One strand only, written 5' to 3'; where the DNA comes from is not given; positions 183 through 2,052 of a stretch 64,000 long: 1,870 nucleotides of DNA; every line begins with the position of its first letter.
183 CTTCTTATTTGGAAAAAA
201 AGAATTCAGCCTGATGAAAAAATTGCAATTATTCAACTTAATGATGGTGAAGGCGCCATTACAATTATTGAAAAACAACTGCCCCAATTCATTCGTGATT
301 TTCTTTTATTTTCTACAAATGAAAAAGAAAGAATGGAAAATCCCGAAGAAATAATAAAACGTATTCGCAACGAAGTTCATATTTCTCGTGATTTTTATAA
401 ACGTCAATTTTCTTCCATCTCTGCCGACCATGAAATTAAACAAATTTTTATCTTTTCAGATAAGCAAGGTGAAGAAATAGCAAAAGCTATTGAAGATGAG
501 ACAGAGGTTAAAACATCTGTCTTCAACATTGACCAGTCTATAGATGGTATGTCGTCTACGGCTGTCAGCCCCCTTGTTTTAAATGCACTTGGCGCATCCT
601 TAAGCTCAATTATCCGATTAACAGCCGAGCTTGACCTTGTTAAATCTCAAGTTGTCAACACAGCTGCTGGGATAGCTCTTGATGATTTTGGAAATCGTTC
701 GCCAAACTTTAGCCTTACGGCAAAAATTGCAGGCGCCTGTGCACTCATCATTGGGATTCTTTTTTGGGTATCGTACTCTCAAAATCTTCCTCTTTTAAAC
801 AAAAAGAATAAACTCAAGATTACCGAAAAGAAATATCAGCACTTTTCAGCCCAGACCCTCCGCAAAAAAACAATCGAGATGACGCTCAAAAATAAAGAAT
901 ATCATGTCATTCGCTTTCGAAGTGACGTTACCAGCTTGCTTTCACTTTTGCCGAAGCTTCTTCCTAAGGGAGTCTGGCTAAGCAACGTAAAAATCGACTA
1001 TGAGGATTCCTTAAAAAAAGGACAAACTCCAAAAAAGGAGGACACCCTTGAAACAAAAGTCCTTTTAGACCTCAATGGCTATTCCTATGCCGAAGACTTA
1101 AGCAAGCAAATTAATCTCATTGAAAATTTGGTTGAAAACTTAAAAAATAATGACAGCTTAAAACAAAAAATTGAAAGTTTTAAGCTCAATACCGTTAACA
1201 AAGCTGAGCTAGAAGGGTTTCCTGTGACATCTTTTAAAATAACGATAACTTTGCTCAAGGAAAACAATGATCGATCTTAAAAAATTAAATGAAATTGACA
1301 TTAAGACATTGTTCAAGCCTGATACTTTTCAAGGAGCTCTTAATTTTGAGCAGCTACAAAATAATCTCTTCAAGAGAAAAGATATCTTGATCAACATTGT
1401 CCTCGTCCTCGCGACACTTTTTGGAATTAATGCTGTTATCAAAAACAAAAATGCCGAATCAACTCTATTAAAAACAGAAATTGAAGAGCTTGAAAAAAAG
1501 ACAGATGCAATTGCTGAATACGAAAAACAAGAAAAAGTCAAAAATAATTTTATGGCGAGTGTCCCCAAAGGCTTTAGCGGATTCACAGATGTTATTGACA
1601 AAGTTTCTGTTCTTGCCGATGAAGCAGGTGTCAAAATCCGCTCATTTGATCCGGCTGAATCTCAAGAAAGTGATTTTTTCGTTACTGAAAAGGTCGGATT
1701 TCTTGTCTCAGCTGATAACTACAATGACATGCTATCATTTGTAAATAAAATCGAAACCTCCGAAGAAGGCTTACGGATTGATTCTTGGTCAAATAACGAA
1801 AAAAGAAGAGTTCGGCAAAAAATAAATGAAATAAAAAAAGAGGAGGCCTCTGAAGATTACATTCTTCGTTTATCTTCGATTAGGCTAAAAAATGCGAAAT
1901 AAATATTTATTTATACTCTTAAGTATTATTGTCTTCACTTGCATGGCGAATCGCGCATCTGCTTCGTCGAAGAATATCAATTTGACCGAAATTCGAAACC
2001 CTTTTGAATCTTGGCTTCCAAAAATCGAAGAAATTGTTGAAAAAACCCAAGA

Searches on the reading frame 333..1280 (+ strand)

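Call 72: search_protein_families(library=pfam, proteins=[window:333-1280:+], max_evalue=0.001)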
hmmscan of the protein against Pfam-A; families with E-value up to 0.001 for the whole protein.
window:333-1280:+ (315 aa): 1 family
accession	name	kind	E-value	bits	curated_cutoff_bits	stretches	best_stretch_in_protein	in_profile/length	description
PF05137.18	PilN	-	0.00035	21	22.8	0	202-306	2-77/78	Fimbrial assembly protein (PilN)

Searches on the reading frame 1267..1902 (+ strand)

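Call 72: search_protein_families(library=pfam, proteins=[window:1267-1902:+], max_evalue=0.001)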
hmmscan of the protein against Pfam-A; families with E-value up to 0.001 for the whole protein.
window:1267-1902:+ (211 aa): 1 family
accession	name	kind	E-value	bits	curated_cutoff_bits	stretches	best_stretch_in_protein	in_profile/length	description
PF04350.18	PilO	-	0.00013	22.6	22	1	59-162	2-107/145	Pilus assembly protein, PilO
